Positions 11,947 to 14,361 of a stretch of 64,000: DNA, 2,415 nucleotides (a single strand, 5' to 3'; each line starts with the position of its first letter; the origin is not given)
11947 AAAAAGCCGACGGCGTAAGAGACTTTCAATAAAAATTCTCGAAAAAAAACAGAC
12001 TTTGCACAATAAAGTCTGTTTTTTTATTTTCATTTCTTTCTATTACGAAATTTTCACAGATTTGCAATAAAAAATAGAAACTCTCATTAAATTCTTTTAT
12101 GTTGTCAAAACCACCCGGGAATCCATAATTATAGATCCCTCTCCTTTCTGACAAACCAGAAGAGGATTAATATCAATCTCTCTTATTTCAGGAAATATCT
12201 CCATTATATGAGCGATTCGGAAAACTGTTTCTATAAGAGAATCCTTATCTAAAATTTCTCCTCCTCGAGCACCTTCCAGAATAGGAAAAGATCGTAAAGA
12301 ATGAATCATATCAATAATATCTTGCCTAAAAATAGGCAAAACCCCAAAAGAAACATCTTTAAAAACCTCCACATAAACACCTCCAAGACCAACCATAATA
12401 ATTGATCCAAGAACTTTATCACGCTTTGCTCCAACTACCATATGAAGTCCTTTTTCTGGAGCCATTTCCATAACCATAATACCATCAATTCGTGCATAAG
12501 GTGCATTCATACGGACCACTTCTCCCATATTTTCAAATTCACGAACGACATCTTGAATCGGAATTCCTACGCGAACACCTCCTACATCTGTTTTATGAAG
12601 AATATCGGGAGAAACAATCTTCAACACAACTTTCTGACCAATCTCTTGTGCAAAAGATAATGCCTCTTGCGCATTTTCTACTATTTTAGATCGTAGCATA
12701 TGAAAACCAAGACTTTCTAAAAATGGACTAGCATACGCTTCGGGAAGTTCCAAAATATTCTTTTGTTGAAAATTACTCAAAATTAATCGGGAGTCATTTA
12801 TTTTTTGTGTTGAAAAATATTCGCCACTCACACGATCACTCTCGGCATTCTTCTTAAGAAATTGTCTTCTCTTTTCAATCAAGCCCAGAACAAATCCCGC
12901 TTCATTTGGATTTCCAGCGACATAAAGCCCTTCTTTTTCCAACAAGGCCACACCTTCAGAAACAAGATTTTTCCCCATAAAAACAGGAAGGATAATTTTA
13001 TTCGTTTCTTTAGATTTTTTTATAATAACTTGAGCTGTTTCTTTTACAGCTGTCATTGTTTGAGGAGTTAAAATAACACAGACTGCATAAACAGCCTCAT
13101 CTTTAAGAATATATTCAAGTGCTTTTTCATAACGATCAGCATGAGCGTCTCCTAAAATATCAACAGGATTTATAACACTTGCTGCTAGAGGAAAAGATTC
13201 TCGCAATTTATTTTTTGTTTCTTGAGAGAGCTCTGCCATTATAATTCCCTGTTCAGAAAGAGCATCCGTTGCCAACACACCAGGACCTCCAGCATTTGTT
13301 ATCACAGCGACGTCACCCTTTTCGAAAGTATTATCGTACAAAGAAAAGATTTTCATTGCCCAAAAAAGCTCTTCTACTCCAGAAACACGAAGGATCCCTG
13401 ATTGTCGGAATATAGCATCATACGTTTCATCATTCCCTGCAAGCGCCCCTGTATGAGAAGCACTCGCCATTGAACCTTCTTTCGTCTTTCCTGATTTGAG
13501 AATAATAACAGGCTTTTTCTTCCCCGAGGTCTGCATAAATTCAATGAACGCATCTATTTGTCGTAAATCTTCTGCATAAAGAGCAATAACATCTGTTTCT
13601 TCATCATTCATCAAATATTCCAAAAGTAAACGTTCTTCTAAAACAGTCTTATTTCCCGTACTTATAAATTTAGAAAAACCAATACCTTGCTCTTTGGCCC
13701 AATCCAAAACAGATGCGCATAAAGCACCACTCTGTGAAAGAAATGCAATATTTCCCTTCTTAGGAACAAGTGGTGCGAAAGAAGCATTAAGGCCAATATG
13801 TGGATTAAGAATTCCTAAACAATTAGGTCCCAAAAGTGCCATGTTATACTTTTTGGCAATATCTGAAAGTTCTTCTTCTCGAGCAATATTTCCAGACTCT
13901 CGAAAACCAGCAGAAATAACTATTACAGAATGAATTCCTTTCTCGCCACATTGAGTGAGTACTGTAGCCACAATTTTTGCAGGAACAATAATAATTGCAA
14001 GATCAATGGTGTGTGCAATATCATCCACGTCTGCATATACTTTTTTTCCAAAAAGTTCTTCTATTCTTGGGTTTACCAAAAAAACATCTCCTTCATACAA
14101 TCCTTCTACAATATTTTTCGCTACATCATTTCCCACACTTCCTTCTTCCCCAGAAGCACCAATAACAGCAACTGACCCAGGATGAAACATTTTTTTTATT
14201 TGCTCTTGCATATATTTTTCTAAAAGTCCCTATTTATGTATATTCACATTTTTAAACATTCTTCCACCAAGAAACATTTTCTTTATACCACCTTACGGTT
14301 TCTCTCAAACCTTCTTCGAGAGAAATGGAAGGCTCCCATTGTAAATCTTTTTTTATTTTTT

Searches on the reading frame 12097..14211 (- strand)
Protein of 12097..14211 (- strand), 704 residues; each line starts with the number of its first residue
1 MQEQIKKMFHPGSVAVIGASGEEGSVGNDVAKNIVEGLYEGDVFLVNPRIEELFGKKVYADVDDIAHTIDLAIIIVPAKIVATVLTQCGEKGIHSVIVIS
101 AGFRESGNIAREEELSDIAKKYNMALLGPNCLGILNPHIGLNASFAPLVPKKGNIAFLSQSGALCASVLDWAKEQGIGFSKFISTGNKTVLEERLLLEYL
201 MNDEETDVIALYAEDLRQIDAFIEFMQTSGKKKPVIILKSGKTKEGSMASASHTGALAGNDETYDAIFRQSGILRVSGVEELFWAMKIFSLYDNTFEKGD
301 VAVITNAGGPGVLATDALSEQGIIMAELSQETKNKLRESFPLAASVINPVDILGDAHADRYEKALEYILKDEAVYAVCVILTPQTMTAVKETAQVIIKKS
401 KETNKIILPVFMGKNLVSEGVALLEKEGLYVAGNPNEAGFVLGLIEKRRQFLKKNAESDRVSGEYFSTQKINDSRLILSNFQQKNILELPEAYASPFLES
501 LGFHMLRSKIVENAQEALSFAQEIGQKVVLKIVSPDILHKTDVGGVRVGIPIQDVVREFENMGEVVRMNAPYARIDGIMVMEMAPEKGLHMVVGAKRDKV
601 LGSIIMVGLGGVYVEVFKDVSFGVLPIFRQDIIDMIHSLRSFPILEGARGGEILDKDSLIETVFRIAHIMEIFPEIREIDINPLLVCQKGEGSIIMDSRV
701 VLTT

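Call 58: search_protein_families(library=pfam, proteins=[window:12097-14211:-], max_evalue=0.0001)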
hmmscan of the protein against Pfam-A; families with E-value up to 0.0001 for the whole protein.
window:12097-14211:- (704 aa): 5 families
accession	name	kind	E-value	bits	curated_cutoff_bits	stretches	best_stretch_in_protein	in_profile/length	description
PF13549.11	ATP-grasp_5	-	1.3e-60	205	27.6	1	487-702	8-221/221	ATP-grasp domain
PF13607.11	Succ_CoA_lig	-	8.2e-51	171.8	27.4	1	152-289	1-138/138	Succinyl-CoA ligase like flavodoxin domain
PF13380.12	CoA_binding_2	-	4.6e-24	85.5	22.8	1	13-136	2-115/116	CoA binding domain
PF02629.25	CoA_binding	-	2.3e-10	41.5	22.3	1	11-102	3-97/97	CoA binding domain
PF19045.5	Ligase_CoA_2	-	1.1e-09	38.9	23.7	1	301-416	1-121/162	Ligase-CoA domain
